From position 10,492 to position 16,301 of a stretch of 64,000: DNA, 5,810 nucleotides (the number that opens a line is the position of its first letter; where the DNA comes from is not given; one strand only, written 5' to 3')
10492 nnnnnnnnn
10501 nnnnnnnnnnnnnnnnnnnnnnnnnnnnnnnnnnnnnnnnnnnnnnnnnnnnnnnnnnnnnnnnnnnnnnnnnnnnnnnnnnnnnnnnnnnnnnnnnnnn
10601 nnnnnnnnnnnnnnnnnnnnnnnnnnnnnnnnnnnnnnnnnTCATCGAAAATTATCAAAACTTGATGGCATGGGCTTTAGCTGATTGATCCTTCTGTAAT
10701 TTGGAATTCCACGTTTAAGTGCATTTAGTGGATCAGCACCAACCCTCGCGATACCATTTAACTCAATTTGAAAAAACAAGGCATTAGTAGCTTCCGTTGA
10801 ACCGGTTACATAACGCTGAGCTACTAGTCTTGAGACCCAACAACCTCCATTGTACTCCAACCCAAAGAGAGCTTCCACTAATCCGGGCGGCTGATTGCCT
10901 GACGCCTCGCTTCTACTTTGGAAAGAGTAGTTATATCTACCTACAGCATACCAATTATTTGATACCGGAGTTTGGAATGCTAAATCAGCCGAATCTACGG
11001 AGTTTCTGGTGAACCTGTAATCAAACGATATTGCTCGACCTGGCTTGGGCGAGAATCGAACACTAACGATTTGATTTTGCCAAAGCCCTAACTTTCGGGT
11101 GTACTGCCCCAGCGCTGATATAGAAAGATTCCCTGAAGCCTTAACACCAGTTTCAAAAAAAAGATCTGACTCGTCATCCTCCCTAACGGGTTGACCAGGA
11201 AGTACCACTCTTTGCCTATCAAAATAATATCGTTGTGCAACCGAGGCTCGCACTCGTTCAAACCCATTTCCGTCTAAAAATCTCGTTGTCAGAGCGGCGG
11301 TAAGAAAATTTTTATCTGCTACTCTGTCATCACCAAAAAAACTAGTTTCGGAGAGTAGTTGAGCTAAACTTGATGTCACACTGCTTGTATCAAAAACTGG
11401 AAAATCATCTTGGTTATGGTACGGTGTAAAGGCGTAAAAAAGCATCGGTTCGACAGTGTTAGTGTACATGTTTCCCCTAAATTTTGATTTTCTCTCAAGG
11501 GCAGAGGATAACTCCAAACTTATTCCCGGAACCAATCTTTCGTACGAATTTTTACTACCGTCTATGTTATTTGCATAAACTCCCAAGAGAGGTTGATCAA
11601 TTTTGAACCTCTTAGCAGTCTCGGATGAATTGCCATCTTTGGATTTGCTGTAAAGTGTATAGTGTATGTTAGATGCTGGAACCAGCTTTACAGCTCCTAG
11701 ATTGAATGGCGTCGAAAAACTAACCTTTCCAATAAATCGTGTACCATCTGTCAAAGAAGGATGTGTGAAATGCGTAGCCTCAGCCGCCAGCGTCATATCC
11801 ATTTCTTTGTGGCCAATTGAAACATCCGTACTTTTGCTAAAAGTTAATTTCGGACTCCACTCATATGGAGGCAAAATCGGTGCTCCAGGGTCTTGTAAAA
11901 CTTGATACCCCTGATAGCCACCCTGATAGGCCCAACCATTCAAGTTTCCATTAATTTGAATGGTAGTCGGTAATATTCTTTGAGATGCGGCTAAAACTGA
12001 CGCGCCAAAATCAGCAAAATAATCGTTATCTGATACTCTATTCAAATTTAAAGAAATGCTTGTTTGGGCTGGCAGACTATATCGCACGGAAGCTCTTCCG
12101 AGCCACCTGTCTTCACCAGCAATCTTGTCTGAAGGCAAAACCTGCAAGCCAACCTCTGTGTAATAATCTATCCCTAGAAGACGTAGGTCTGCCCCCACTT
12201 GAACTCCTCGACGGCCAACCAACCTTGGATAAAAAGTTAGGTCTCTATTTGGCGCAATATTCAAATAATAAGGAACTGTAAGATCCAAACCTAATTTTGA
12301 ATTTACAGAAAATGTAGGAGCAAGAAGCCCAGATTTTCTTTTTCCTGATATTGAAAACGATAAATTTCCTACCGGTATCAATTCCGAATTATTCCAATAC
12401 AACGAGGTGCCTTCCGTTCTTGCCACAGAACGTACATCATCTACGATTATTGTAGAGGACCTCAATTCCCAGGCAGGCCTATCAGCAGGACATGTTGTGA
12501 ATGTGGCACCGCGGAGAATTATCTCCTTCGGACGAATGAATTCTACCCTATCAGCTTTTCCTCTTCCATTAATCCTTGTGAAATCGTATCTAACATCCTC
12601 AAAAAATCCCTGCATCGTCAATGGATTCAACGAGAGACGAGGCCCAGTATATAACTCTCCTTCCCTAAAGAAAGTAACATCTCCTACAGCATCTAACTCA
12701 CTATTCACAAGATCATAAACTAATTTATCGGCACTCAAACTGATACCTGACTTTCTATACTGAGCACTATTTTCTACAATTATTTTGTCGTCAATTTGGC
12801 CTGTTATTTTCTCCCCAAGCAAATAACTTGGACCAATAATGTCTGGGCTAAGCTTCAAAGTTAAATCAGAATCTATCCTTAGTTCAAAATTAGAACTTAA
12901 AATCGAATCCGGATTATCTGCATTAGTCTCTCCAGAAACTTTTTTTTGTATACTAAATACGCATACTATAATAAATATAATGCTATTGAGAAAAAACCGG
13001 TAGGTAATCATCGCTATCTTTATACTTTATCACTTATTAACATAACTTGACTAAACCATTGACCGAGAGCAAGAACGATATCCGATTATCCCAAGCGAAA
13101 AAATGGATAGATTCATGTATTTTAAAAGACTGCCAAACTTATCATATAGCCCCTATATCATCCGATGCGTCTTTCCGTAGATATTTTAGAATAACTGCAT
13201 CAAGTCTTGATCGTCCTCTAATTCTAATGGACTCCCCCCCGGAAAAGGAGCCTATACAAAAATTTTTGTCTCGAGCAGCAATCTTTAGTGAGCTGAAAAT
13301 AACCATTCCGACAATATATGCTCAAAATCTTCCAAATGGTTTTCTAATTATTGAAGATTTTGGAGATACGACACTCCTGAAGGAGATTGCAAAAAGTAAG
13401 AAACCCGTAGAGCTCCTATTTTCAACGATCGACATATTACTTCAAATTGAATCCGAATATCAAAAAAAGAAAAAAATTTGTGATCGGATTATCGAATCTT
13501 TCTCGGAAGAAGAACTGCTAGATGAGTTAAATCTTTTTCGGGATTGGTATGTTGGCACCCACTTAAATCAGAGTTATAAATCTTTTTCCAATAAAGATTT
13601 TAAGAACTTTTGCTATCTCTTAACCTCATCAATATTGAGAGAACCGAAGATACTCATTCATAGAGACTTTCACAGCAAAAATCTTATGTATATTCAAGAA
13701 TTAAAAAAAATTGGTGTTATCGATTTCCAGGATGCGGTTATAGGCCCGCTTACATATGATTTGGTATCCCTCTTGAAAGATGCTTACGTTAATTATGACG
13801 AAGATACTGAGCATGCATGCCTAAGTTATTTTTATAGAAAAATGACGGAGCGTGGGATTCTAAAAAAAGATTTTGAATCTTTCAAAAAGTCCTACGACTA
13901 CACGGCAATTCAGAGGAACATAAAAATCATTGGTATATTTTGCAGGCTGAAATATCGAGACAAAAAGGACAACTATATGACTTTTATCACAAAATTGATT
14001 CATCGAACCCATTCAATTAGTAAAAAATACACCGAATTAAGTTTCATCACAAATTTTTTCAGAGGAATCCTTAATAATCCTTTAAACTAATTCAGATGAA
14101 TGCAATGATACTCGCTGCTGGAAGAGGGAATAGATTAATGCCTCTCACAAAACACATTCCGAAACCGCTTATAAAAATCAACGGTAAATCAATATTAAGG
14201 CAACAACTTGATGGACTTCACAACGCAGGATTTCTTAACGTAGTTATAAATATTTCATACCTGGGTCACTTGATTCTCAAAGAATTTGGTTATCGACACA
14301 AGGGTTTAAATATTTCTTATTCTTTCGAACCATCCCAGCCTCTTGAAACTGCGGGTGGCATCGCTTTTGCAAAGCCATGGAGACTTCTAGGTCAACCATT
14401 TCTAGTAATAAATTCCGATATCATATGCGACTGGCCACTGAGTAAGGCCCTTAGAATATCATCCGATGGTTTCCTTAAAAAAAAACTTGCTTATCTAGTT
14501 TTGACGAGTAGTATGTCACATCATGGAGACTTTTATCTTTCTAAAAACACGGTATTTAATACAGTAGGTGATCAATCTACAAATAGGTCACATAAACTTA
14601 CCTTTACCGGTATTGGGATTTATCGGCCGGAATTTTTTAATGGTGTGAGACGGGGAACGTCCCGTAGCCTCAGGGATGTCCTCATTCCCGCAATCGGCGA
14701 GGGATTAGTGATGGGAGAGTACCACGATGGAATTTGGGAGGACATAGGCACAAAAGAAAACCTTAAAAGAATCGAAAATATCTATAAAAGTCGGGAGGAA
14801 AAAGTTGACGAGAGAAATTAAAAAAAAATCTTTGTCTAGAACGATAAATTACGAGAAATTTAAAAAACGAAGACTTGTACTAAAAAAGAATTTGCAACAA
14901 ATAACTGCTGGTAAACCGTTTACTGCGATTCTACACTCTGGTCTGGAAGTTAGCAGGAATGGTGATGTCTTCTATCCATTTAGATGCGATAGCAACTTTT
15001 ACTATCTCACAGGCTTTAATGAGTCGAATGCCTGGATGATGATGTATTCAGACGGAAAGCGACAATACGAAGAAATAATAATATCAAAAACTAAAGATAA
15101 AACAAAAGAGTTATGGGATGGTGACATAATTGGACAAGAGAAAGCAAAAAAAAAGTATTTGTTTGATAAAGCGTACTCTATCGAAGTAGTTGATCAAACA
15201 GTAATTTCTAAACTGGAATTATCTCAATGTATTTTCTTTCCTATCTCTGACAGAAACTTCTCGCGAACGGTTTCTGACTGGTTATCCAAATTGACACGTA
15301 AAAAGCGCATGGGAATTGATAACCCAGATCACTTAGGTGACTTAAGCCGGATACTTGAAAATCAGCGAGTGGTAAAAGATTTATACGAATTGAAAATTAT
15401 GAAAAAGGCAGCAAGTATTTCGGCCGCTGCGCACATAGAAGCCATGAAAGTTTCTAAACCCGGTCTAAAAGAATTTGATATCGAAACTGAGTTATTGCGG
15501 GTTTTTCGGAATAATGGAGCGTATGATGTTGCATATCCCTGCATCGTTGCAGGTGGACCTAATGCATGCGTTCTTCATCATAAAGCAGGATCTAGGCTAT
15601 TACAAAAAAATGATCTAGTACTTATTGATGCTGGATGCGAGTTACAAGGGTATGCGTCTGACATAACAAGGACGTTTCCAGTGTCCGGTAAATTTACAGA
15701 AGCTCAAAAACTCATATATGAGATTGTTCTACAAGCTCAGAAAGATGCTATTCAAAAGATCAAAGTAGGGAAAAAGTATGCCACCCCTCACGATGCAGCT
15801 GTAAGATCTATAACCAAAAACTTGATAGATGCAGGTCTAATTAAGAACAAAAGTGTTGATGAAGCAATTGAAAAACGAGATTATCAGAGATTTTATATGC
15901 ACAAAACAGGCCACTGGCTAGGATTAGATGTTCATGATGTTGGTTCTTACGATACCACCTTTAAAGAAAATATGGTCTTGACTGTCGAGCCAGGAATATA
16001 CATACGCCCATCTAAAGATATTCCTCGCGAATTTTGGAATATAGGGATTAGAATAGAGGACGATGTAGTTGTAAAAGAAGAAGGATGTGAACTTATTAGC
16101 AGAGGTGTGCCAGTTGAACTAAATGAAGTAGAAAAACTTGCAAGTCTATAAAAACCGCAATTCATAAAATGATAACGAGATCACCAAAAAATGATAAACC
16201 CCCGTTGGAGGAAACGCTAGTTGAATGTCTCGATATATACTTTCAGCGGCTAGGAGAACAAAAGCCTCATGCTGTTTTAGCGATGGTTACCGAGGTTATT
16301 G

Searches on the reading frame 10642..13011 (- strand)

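Call 46: search_protein_families(library=ncbifam, proteins=[window:10642-13011:-], max_evalue=0.00001)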
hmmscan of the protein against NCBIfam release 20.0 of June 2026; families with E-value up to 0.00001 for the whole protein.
window:10642-13011:- (789 aa): 2 families
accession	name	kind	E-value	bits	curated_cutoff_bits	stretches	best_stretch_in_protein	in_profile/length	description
NF003358.0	PRK04423.1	equivalog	3.4e-70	237.2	944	1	89-776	86-777/799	LPS-assembly protein LptD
NF002997.0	PRK03761.1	equivalog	7.7e-67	226.1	683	1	106-769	103-774/783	LPS assembly protein LptD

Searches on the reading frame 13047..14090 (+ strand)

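Call 47: search_protein_families(library=ncbifam, proteins=[window:13047-14090:+], max_evalue=0.00001)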
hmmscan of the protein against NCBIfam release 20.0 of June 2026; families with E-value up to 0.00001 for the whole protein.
window:13047-14090:+ (347 aa): 3 families
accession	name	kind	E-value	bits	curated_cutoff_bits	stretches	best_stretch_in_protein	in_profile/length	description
NF045759.1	NamurgluKinAmgK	equivalog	5.5e-66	222.9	550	1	13-334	3-315/324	N-acetylmuramate/N-acetylglucosamine kinase AmgK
NF045698.1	MurGlcNAcKinAmgK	equivalog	4.3e-32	111.8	500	1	70-319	81-332/360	N-acetylmuramate/N-acetylglucosamine kinase AmgK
TIGR01767.2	MTRK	equivalog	7.1e-07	28.6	275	1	178-283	203-307/401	S-methyl-5-thioribose kinase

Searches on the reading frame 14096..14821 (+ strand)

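Call 47: search_protein_families(library=ncbifam, proteins=[window:14096-14821:+], max_evalue=0.00001)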
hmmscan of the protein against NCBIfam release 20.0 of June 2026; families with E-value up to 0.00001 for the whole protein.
window:14096-14821:+ (241 aa): 12 families
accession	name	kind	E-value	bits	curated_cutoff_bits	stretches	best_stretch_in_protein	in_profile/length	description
NF045761.1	NAMPUrTaseMurU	equivalog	3.4e-61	207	250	1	1-228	1-225/226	N-acetylmuramate alpha-1-phosphate uridylyltransferase MurU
TIGR03992.1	Arch_glmU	subfamily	9.1e-23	80.8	292.1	1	1-220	1-217/393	bifunctional sugar-1-phosphate nucleotidylyltransferase/acetyltransferase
NF052502.1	man1P_GTase_Rv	exception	4e-21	75.3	440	1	1-223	1-223/352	mannose-1-phosphate guanylyltransferase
NF045697.1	MurNAcPUrMurU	equivalog_domain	3.6e-20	72.3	370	1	4-222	1-220/229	N-acetylmuramate alpha-1-phosphate uridylyltransferase MurU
NF041313.1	UDPGP_AglF_Halo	equivalog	4.5e-19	68.8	400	1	1-186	1-184/234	UTP--glucose-1-phosphate uridylyltransferase AglF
NF049965.1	GlMnHpPGnyltfHddC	equivalog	1.4e-15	57.6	300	1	1-118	1-115/221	D-glycero-D-manno-heptose 1-phosphate guanosyltransferase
TIGR01208.1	rmlA_long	equivalog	4.4e-12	45.6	320.25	1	3-227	2-231/353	glucose-1-phosphate thymidylyltransferase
NF041173.1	Sug_nt_acttase_Thmprot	equivalog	6.1e-10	38.6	600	1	1-227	1-224/405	bifunctional sugar-1-phosphate nucleotidylyltransferase/acetyltransferase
TIGR02623.1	G1P_cyt_trans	equivalog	2.5e-08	33.7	300.25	1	1-64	1-63/255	glucose-1-phosphate cytidylyltransferase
NF041135.1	IPPtranDIPPsyn_Thcocales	equivalog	9.7e-08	31.4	580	1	1-186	1-172/419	bifunctional L-myo-inositol-1-phosphate cytidylyltransferase/CDP-L-myo-inositol myo-inositolphosphotransferase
TIGR02091.1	glgC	equivalog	1.9e-06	27.2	424.9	0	2-60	2-61/364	glucose-1-phosphate adenylyltransferase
NF002023.0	PRK00844.1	subfamily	6.9e-06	25.1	458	1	3-59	9-66/408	glucose-1-phosphate adenylyltransferase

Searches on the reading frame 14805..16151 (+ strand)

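Call 47: search_protein_families(library=ncbifam, proteins=[window:14805-16151:+], max_evalue=0.00001)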
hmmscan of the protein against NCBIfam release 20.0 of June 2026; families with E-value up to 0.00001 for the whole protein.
window:14805-16151:+ (448 aa): 9 families
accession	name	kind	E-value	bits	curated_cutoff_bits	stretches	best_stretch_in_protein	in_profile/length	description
NF008131.0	PRK10879.1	equivalog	9.6e-108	360.8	465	1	16-446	3-432/438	Xaa-Pro aminopeptidase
NF010133.0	PRK13607.1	equivalog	1.8e-45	155.7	339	1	168-383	138-352/443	Xaa-Pro dipeptidase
NF040821.1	dipep_PepQ_Arch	equivalog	2.3e-36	125.5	630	1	177-430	109-337/346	Xaa-Pro dipeptidase PepQ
NF007310.0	PRK09795.1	equivalog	3.3e-33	115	393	1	185-431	122-348/361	aminopeptidase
TIGR00500.1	met_pdase_I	equivalog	2.7e-16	59.8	171.35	1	191-330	4-147/247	type I methionyl aminopeptidase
NF038259.1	ectoine_DoeA_2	exception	9e-13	47.7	575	1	176-346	139-308/386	ectoine hydrolase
NF011720.0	PRK15173.1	subfamily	9e-10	38.1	420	1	178-433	103-334/343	peptidase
NF011173.0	PRK14575.1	equivalog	1.2e-09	37.6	850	1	178-433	166-397/406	putative peptidase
NF009533.0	PRK12897.1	equivalog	4.5e-07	29.5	488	1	190-323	4-141/248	type I methionyl aminopeptidase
